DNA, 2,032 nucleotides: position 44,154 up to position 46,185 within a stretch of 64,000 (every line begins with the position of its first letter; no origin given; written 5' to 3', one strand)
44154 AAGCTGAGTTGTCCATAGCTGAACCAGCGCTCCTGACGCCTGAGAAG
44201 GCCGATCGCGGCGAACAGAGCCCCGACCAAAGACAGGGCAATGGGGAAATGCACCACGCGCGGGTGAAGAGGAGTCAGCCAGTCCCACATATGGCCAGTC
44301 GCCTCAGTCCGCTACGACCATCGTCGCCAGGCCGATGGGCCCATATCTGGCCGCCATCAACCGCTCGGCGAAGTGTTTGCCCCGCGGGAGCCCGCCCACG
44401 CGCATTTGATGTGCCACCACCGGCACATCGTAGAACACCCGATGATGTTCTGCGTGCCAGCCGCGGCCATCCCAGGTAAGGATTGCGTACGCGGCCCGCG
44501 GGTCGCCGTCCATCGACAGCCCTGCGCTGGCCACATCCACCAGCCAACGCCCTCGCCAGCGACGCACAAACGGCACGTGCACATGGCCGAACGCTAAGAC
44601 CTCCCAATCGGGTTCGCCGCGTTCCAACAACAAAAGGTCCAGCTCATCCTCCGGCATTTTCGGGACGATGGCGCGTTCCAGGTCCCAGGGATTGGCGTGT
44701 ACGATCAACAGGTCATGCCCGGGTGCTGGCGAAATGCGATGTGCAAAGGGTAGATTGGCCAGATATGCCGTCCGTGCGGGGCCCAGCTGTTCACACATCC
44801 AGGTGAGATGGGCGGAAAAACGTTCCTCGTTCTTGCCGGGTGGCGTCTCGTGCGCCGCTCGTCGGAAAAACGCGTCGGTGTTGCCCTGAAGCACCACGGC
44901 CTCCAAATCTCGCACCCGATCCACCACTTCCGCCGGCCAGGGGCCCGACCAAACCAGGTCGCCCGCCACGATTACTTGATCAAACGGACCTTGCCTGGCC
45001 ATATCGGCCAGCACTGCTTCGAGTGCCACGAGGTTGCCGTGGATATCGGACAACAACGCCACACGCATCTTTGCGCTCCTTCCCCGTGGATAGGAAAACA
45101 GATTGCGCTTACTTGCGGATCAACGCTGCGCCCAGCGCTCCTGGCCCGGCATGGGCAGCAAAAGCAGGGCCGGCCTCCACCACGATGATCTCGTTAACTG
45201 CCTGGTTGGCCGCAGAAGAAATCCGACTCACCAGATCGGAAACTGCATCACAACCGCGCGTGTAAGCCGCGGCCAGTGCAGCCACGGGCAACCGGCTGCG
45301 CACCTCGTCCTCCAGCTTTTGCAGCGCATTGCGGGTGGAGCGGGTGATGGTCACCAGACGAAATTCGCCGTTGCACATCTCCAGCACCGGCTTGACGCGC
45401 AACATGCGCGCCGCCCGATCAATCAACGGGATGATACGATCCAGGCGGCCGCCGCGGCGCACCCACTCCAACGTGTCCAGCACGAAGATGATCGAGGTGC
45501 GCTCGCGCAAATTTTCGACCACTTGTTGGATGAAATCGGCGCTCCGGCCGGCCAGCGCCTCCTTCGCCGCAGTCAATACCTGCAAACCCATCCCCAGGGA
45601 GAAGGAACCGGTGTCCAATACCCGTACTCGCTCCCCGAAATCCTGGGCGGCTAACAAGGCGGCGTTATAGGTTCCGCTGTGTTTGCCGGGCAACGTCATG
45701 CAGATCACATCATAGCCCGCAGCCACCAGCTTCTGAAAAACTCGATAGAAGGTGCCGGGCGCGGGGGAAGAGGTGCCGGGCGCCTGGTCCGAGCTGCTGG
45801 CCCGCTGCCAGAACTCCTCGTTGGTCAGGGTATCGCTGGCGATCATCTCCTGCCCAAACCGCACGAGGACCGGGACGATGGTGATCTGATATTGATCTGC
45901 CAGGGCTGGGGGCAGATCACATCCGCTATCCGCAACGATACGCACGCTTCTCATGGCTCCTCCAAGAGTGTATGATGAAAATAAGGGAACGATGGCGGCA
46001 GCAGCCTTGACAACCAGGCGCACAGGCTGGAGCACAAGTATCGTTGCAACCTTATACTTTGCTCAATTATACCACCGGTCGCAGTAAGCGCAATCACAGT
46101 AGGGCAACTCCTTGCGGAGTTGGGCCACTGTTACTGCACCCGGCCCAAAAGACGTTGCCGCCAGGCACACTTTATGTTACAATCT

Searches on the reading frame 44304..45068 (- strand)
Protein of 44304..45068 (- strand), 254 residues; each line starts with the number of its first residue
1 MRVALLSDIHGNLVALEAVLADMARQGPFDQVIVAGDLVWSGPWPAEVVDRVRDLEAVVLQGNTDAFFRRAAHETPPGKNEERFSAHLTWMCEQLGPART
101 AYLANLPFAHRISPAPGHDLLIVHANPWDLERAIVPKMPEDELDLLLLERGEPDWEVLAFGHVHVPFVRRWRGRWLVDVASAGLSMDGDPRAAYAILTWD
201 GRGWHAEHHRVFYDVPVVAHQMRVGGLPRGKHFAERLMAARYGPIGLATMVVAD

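Call 57: search_protein_families(library=pfam, proteins=[window:44304-45068:-])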
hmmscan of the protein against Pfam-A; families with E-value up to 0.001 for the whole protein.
window:44304-45068:- (254 aa): 2 families
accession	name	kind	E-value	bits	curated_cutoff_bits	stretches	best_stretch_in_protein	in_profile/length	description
PF12850.12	Metallophos_2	-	3.6e-16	60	27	1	1-200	1-152/154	Calcineurin-like phosphoesterase superfamily domain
PF00149.33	Metallophos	-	8.7e-16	59.3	21.5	1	1-166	1-191/191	Calcineurin-like phosphoesterase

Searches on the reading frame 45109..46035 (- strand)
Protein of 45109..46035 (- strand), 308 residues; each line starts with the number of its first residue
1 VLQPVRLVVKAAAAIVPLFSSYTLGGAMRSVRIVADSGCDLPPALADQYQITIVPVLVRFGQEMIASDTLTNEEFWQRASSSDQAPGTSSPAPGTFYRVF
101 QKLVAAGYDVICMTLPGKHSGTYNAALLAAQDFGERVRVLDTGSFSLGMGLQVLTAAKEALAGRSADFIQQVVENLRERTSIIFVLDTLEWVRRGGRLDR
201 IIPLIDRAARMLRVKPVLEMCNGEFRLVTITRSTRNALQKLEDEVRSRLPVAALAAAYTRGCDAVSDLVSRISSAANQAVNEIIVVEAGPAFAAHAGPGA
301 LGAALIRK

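Call 57: search_protein_families(library=pfam, proteins=[window:45109-46035:-])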
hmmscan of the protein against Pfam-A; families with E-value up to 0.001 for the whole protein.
window:45109-46035:- (308 aa): 1 family
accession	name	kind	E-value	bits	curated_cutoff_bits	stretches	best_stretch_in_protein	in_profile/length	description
PF02645.21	DegV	-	4.5e-61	207.1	27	1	31-307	2-279/280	Uncharacterised protein, DegV family COG1307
